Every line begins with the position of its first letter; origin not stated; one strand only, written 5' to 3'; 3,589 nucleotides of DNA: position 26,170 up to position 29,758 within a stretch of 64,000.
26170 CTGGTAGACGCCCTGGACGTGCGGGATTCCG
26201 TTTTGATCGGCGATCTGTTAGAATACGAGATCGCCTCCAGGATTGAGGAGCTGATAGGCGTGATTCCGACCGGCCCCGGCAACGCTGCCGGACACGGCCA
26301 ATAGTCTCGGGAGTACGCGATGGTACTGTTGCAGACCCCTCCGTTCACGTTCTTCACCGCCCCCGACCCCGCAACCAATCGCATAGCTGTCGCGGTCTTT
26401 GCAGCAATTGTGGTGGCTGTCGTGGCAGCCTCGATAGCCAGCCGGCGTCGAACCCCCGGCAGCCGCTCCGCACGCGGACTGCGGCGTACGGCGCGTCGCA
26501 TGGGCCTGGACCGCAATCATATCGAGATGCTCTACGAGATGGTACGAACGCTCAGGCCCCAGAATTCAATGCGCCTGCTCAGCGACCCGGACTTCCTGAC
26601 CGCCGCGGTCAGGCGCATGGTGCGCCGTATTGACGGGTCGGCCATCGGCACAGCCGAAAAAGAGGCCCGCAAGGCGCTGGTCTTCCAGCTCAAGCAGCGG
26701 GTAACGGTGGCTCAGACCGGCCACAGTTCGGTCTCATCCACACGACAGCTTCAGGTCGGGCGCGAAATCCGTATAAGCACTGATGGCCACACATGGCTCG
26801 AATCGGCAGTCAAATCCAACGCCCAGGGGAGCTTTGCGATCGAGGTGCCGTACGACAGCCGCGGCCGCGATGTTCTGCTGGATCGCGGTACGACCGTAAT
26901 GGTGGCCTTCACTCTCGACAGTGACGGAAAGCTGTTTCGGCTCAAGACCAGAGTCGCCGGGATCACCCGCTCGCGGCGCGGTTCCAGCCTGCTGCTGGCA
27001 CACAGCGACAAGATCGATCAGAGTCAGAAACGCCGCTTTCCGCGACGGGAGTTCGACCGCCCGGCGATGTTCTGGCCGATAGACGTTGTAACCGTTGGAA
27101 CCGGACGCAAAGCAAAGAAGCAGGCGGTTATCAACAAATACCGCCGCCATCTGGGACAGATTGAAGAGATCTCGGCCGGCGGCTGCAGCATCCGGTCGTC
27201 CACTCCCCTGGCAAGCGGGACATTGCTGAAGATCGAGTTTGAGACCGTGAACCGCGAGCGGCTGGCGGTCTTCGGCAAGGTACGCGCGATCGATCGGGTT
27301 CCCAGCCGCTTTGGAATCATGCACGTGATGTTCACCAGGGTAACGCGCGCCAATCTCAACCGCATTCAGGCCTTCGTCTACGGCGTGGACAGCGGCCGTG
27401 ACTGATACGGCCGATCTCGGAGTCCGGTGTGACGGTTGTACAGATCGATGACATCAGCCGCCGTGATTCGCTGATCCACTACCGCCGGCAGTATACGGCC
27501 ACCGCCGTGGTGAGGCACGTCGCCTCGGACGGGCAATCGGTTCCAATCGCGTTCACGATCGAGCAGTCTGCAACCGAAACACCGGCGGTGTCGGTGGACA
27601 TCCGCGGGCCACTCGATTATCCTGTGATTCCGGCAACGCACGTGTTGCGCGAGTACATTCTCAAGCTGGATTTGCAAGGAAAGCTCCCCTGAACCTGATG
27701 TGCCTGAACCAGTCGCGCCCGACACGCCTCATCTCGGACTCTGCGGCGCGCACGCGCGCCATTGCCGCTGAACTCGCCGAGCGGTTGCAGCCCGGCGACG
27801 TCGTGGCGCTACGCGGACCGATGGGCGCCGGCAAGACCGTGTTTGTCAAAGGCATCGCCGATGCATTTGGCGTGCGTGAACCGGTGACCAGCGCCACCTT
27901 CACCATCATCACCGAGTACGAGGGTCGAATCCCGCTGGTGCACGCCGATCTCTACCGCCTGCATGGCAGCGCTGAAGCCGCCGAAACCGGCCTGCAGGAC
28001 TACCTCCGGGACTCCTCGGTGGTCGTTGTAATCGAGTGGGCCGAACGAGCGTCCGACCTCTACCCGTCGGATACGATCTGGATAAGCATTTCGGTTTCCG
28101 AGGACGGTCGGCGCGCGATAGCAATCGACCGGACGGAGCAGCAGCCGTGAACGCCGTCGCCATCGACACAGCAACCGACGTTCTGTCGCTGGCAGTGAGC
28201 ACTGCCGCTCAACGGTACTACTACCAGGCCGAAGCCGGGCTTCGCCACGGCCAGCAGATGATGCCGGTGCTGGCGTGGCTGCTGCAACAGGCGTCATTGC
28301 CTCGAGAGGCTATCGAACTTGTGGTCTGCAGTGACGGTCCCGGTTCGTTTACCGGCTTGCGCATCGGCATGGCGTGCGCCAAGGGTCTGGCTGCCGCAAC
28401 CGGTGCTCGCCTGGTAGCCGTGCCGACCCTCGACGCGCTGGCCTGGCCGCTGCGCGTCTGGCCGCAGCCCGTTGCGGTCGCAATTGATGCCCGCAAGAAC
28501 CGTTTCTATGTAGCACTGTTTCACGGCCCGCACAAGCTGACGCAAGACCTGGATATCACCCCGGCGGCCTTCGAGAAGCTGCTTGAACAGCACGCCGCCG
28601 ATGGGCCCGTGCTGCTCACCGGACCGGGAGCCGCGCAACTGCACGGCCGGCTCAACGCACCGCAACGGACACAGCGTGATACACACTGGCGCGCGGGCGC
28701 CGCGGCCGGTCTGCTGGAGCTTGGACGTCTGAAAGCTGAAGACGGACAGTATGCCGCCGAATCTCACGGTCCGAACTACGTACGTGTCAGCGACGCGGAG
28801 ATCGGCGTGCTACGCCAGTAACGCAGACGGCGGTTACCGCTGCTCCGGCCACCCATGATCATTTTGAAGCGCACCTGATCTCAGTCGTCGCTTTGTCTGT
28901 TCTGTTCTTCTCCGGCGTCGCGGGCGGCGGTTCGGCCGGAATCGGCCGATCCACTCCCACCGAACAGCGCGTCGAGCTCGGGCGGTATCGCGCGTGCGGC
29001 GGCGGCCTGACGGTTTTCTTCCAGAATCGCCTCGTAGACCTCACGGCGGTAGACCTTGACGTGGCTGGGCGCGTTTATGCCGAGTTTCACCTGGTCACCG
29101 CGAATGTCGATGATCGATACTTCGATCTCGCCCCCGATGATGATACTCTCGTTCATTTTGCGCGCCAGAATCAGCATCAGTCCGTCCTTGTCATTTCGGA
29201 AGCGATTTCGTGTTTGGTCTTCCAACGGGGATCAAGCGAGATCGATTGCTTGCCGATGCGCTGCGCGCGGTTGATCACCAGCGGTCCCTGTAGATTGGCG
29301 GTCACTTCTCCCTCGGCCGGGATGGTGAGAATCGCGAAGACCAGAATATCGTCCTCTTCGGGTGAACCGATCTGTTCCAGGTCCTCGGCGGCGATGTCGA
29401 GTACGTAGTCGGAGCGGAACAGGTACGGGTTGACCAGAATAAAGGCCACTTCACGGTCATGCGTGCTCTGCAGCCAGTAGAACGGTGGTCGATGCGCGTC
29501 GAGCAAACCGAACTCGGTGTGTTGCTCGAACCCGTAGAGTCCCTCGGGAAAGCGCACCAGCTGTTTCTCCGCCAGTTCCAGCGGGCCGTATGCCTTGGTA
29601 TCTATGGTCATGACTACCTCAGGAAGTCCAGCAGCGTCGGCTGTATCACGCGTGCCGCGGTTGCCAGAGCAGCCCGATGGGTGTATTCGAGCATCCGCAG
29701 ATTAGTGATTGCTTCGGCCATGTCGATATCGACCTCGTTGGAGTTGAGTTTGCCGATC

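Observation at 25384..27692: Three uncharacterised genes, one a membrane-anchored PilZ protein, occupy the fliS/fliT slot after flaG-fliD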

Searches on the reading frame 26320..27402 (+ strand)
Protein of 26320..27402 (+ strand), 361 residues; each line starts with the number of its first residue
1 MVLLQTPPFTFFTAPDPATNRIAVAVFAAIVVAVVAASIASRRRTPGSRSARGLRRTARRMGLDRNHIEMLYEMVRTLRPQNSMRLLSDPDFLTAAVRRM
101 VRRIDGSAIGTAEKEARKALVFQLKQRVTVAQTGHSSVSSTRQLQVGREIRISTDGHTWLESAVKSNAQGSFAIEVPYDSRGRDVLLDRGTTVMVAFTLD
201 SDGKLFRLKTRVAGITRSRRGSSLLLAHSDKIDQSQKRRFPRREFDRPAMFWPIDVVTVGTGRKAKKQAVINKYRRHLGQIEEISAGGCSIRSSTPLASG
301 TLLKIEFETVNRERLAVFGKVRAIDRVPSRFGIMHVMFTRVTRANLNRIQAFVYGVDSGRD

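Call 3: search_protein_families(library=pfam, proteins=[window:26320-27402:+], max_evalue=1)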
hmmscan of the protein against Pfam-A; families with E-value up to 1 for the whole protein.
window:26320-27402:+ (361 aa): 1 family
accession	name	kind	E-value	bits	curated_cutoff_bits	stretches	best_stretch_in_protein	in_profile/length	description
PF07238.19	PilZ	-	2.7e-11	44.1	22.5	1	237-355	2-102/102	PilZ domain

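Call 4: search_protein_families(library=ncbifam, proteins=[window:26320-27402:+], max_evalue=1)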
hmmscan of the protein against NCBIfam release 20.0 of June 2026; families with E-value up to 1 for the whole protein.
window:26320-27402:+ (361 aa): 1 family
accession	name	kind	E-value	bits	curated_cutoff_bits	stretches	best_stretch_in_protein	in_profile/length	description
TIGR02266.1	gmx_TIGR02266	paralog_domain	5.2e-07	29.8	68.7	1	281-353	21-95/96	TIGR02266 family protein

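Call 6: find_homologous_proteins(query=window:26320-27402:+, max_evalue=0.001)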
Query window:26320-27402:+ (361 aa): 19 proteins with E <= 0.001 among 8000 candidates.
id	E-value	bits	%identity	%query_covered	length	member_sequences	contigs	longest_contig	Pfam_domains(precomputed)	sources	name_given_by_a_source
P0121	2.4e-228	774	100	100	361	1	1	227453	PF07238.20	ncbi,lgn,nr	ncbi:MAG: PilZ domain-containing protein [Spirochaetaceae bacterium]|nr:MAG: PilZ domain-containing 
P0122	4.3e-188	642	80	100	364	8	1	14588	PF07238.20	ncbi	-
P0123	6.1e-169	579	78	84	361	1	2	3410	PF07238.20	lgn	-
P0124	2.3e-163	561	71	95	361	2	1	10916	PF07238.20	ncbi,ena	-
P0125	7.6e-163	559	72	99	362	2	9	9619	PF07238.20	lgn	-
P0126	4.4e-153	527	67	99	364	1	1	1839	PF07238.20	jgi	jgi:hypothetical protein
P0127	5.5e-150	517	65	99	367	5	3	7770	PF07238.20,PF12945.13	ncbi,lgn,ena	-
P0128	5.9e-113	395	49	99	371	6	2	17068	PF07238.20,PF12945.13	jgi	jgi:hypothetical protein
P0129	3.0e-110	386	50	99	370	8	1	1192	PF07238.20,PF12945.13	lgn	-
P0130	3.6e-109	383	49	99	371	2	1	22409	PF07238.20,PF12945.13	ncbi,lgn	-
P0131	3.0e-95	337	46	99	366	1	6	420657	PF07238.20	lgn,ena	-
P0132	1.0e-94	335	46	99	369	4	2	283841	PF07238.20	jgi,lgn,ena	-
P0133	6.9e-91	323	42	99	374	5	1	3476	PF07238.20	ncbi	ncbi:MAG: flagellar brake protein, partial [Spirochaetaceae bacterium]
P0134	2.3e-61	226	37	100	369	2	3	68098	PF07238.20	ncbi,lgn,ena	-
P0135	8.7e-51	191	33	98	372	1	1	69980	PF07238.20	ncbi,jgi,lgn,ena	-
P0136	8.8e-50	188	32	98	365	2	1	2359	PF07238.20,PF12945.13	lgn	-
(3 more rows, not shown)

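Call 35: predict_structure(alignment_id=A2)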
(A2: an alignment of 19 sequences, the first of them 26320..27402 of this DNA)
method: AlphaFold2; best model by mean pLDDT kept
length: 361 residues; sequences in the alignment: 19
mean_pLDDT: 82.2   pTM: 0.60
mean pLDDT of the five models: 82.2, 80.6, 79.8, 79.8, 79.4
residues with pLDDT >= 90: 150; 70-90: 153; 50-70: 31; < 50: 27
segments of 3 or more residues with pLDDT < 50: 1-15, 41-49, 359-361
pLDDT, mean of each block of 10 residues (from residue 1): 37 52 74 68 43 80 90 90 84 89 92 93 88 69 88 88 90 90 88 86 77 87 90 72 88 91 86 91 92 93 91 89 83 92 90 74 32
secondary structure, 60 per line:
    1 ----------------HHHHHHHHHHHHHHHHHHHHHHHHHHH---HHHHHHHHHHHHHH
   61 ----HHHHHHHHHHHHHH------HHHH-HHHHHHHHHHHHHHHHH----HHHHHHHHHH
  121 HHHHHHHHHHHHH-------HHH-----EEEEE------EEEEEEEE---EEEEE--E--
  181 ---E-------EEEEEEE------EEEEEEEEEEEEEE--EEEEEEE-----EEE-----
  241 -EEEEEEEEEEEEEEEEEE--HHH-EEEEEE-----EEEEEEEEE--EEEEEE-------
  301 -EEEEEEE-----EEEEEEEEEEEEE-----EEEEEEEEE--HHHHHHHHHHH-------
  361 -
elements in order: H17-43 H47-60 H65-78 H85-88 H90-106 H111-133 E149-153 E160-167 E171-175 E192-198 E205-218 E221-227 E233-235 E242-259 E266-271 E277-285 E288-293 E302-308 E314-326 E332-340 H343-353

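Call 40: fold_search(model_id=the predicted structure, library=pdb)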
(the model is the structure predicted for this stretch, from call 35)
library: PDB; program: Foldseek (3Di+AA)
matches with E <= 10: 649; with E <= 0.001: 30
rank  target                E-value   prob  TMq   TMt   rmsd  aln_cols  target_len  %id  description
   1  5vx6_A                7.0e-12  1.00  0.29  0.47  10.9       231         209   15  Structure of Bacillus subtilis Inhibitor of motility (MotI/DgrA) (released 2017-11-22)
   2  5vx6_B                9.7e-12  1.00  0.36  0.56   8.4       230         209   15  Structure of Bacillus subtilis Inhibitor of motility (MotI/DgrA) (released 2017-11-22)
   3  2rde_A                6.8e-11  1.00  0.32  0.47   8.7       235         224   14  Crystal structure of VCA0042 complexed with c-di-GMP (released 2007-10-30)
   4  3kyg_A                1.5e-10  1.00  0.28  0.41  12.9       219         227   14  Crystal structure of VCA0042 (L135R) complexed with c-di-GMP (released 2010-04-14)
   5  1yln                  2.6e-10  1.00  0.29  0.42   8.9       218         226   14  The Crystal Structure of the Protein of Unknown Function VCA0042 from Vibrio cholerae O1 (released 2005-03-08)
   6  2rde_B                5.0e-10  1.00  0.30  0.44   9.0       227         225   14  Crystal structure of VCA0042 complexed with c-di-GMP (released 2007-10-30)
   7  5ked_A                1.8e-09  1.00  0.24  0.37  12.9       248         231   14  Structure of the 2.65 Angstrom P2(1) crystal of K. pneumonia MrkH (released 2016-08-17)
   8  5y6f                  4.4e-09  1.00  0.39  0.57   7.3       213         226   10  Crystal structure of YcgR in complex with c-di-GMP from Escherichia coli (released 2018-07-18)
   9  3kyf                  5.1e-09  1.00  0.36  0.53   7.1       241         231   14  Crystal structure of P4397 complexed with c-di-GMP (released 2010-04-14)
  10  5kgo_A                6.7e-09  1.00  0.37  0.56   7.2       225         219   14  Structure of K. pneumonia MrkH-c-di-GMP complex (released 2016-08-17)
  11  5ked_B                7.5e-09  1.00  0.23  0.36  13.1       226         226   15  Structure of the 2.65 Angstrom P2(1) crystal of K. pneumonia MrkH (released 2016-08-17)
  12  5ejl                  1.1e-08  1.00  0.34  0.49   8.4       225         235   15  MrkH, A novel c-di-GMP dependence transcription regulatory factor. (released 2016-10-19)
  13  5kgo_D                1.6e-08  1.00  0.34  0.49   8.5       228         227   16  Structure of K. pneumonia MrkH-c-di-GMP complex (released 2016-08-17)
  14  5kec_A                1.9e-08  1.00  0.24  0.36  12.4       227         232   15  Structure of K. pneumonia MrkH in its apo state. (released 2016-08-17)
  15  4rt0_C                2.8e-05  1.00  0.23  0.66   7.7       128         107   20  Structure of the Alg44 PilZ domain from Pseudomonas aeruginosa PAO1 in complex with c-di-GMP (released 2015-04-08)
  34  5y6h                  5.2e-03  1.00  0.21  0.62   3.3        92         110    9  Crystal structure of YcgR-N domain of YcgR from Escherichia coli (released 2018-07-18)
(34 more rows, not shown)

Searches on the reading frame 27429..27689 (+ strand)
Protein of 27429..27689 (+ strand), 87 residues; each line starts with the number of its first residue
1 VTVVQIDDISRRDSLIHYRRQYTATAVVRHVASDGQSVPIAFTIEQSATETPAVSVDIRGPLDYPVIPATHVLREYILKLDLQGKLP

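Call 3: search_protein_families(library=pfam, proteins=[window:27429-27689:+], max_evalue=1)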
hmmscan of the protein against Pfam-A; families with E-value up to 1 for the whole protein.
window:27429-27689:+ (87 aa): 0 families

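Call 4: search_protein_families(library=ncbifam, proteins=[window:27429-27689:+], max_evalue=1)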
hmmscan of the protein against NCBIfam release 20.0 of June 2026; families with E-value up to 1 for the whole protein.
window:27429-27689:+ (87 aa): 2 families
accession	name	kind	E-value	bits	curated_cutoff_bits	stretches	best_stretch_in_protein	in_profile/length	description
NF007306.0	PRK09790.1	subfamily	0.1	12.8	171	1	23-62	11-48/91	hypothetical protein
TIGR00243.1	Dxr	equivalog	0.13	11.1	315.7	1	4-48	235-279/389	1-deoxy-D-xylulose-5-phosphate reductoisomerase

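Call 7: find_homologous_proteins(query=window:27429-27689:+, max_evalue=0.01)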
Query window:27429-27689:+ (87 aa): 2 proteins with E <= 0.01 among 2 candidates.
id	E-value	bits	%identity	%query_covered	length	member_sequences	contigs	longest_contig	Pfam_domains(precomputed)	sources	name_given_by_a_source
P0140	9.8e-49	180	100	100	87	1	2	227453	-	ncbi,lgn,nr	ncbi:MAG: hypothetical protein EA384_04835 [Spirochaetaceae bacterium]|nr:MAG: hypothetical protein 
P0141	4.0e-41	156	86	100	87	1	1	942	-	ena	-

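Call 38: search_solved_structures(query=A3, max_evalue=10)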
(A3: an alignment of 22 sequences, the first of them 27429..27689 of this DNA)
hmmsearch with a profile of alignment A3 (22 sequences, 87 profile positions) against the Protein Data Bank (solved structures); distinct sequences matched with E-value up to 10: 1.
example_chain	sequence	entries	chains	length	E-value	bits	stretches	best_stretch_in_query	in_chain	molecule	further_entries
7pbk_A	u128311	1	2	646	1.7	12.2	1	43-81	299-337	DNA polymerase I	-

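Call 39: search_protein_families(library=pfam, alignment_id=A3, max_evalue=1)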
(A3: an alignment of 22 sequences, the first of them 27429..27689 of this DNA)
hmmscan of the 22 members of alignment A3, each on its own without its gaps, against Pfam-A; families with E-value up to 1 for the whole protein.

A. member 1, window:27429-27689:+ (87 aa): 0 families

B. families by the number of members that match (of 22 scanned): 9 families
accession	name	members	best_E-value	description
PF22504.1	DUF6993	1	0.022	Domain of unknown function (DUF6993)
PF08462.16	Carmo_coat_C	1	0.023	Carmovirus coat protein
PF06490.17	FleQ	1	0.025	Flagellar regulatory protein FleQ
PF05239.21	PRC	1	0.028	PRC-barrel domain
PF24229.1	Phage_TreK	1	0.085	Staphylococcus phage terminal repeat-encoded protein TreK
PF05410.19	Peptidase_C31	1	0.15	Porcine arterivirus-type cysteine proteinase alpha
PF25374.1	Cadherin_FAT4_N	1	0.18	FAT4-like, N-terminal cadherin-like domain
PF13915.11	DUF4210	1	0.24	Domain of unknown function (DUF4210)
PF19078.6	Big_12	1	0.25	Bacterial Ig-like domain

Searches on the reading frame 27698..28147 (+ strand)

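Call 3: search_protein_families(library=pfam, proteins=[window:27698-28147:+], max_evalue=1)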
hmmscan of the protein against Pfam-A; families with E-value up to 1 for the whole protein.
window:27698-28147:+ (150 aa): 9 families
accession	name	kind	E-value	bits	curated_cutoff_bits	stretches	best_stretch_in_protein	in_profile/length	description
PF02367.23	TsaE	-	3.1e-38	131.1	26.6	1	14-139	2-126/128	Threonylcarbamoyl adenosine biosynthesis protein TsaE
PF25199.1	nSTAND_NTPase5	-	0.0054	17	34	1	12-54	14-62/145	Novel STAND NTPase 5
PF00005.33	ABC_tran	-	0.011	16.8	25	1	29-55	7-33/137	ABC transporter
PF05729.18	NACHT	-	0.019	15.2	26.7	1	34-59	1-26/167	NACHT domain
PF00004.35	AAA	-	0.028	15.3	21.2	1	37-60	2-25/131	ATPase family associated with various cellular activities (AAA)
PF00931.28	NB-ARC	-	0.056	13.1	23.5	1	20-55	6-40/248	NB-ARC domain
PF13191.12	AAA_16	-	0.068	14.1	32.6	1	25-65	14-52/167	AAA ATPase domain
PF05496.18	RuvB_N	-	0.12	12.6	27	1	27-67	27-67/159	Holliday junction DNA helicase RuvB P-loop domain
PF13604.12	AAA_30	-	0.13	12.4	27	1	31-57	15-42/191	AAA domain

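Call 4: search_protein_families(library=ncbifam, proteins=[window:27698-28147:+], max_evalue=1)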
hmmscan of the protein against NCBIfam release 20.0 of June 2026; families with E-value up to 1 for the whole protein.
window:27698-28147:+ (150 aa): 38 families (the best 25 are shown)
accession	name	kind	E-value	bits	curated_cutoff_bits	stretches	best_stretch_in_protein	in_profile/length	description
TIGR00150.1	T6A_YjeE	equivalog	4e-28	97.9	60.1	1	18-140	7-129/135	tRNA (adenosine(37)-N6)-threonylcarbamoyltransferase complex ATPase subunit type 1 TsaE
NF007931.0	PRK10646.1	equivalog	8.3e-18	64.8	246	1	17-140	12-135/153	tRNA (adenosine(37)-N6)-threonylcarbamoyltransferase complex ATPase subunit type 1 TsaE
NF010067.0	PRK13547.1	equivalog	0.00032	20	374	1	16-68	10-62/272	heme ABC transporter ATP-binding protein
NF010068.0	PRK13548.1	equivalog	0.0046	16.1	261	1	19-57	17-55/261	heme ABC transporter ATP-binding protein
NF040873.1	AztA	equivalog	0.013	15.1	220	1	21-63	6-45/191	zinc ABC transporter ATP-binding protein AztA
NF041405.1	XopAJ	subfamily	0.013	14.7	300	1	9-51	36-79/324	XopAJ/AvrRxo1 family type III secretion system effector zeta toxin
TIGR01189.1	ccmA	equivalog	0.019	14.6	131.6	1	19-54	12-47/198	heme ABC exporter ATP-binding protein CcmA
NF007601.2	PRK10247.1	equivalog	0.019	14.4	292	1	19-55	13-49/204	iron efflux ABC transporter ATP-binding subunit FetA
NF010061.0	PRK13538.1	equivalog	0.021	14.3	195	1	20-51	18-49/211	cytochrome c biogenesis heme-transporting ATPase CcmA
TIGR03258.1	PhnT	equivalog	0.024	13.7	499.15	1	19-55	20-56/359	2-aminoethylphosphonate ABC transport system ATP-binding subunit PhnT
NF008428.0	PRK11264.1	equivalog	0.025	13.8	406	1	28-53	24-49/250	L-cystine ABC transporter ATP-binding protein TcyN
NF008105.0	PRK10851.1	equivalog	0.025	13.3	502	1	16-54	12-49/362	sulfate/thiosulfate ABC transporter ATP-binding protein CysA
TIGR00958.1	3a01208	subfamily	0.028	12.7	874.6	1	22-49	496-523/711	antigen peptide transporter 2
TIGR03771.1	anch_rpt_ABC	equivalog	0.041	13.6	268.8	1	30-53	3-26/223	anchored repeat-type ABC transporter ATP-binding subunit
TIGR02982.1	heterocyst_DevA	subfamily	0.043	13.4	295.8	1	20-52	18-50/220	ABC exporter ATP-binding subunit, DevA family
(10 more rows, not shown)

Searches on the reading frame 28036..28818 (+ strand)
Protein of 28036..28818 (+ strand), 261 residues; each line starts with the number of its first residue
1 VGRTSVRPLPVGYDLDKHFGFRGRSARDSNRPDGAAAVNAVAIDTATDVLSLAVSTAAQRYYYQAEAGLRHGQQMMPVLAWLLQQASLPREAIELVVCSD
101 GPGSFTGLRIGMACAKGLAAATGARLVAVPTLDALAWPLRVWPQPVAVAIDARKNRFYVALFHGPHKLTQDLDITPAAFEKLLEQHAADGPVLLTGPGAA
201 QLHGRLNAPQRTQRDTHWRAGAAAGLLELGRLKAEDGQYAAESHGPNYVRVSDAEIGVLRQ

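Call 3: search_protein_families(library=pfam, proteins=[window:28036-28818:+], max_evalue=1)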
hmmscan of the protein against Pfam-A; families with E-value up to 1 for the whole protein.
window:28036-28818:+ (261 aa): 1 family
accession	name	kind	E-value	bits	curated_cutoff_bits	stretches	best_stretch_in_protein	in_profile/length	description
PF00814.31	TsaD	-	1.2e-21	78.1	24.8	1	67-162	25-123/264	tRNA N6-adenosine threonylcarbamoyltransferase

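Call 4: search_protein_families(library=ncbifam, proteins=[window:28036-28818:+], max_evalue=1)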
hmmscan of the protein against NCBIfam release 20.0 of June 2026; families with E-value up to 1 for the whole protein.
window:28036-28818:+ (261 aa): 6 families
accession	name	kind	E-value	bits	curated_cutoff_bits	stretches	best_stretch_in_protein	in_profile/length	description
TIGR03725.1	T6A_YeaZ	equivalog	6.3e-40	137.4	69.3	1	42-250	3-212/212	tRNA (adenosine(37)-N6)-threonylcarbamoyltransferase complex dimerization subunit type 1 TsaB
TIGR03723.1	T6A_TsaD_YgjD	equivalog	9.8e-07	28.2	296.1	1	69-134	47-112/314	tRNA (adenosine(37)-N6)-threonylcarbamoyltransferase complex transferase subunit TsaD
TIGR03722.2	arch_KAE1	equivalog_domain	2.3e-05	23.7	375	1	65-129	40-104/323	KEOPS complex N(6)-L-threonylcarbamoyladenine synthase Kae1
TIGR00329.1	gcp_kae1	subfamily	8.4e-05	22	207.8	1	65-129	42-106/305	tRNA (adenosine(37)-N6)-threonylcarbamoyltransferase complex transferase subunit TsaD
NF007174.0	PRK09605.1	equivalog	0.0022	16.5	447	1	64-129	41-106/535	bifunctional N(6)-L-threonylcarbamoyladenine synthase/serine/threonine protein kinase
TIGR02815.1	agaS_fam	subfamily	0.089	11.7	529.2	0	86-140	36-86/372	putative sugar isomerase, AgaS family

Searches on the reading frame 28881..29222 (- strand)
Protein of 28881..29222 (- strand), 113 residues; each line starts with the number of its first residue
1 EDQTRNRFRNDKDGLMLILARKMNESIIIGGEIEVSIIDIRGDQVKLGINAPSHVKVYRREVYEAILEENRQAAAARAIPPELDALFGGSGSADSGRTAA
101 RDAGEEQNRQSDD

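Call 3: search_protein_families(library=pfam, proteins=[window:28881-29222:-], max_evalue=1)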
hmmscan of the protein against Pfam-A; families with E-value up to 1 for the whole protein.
window:28881-29222:- (113 aa): 1 family
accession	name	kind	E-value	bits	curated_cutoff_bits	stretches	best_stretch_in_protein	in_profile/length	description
PF02599.21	CsrA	-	4.5e-23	81.4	27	1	16-66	1-51/53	Global regulator protein family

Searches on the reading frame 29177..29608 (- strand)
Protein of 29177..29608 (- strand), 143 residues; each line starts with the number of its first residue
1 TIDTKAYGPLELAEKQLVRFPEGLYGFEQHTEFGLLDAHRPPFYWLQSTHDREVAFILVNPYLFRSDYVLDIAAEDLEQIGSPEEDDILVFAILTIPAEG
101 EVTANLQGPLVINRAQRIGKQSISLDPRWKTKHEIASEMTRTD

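Call 3: search_protein_families(library=pfam, proteins=[window:29177-29608:-], max_evalue=1)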
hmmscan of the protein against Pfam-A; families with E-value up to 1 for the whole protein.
window:29177-29608:- (143 aa): 1 family
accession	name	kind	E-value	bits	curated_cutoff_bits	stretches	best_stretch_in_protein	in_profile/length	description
PF02623.20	FliW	-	4.5e-37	127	25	1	19-135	2-122/122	FliW protein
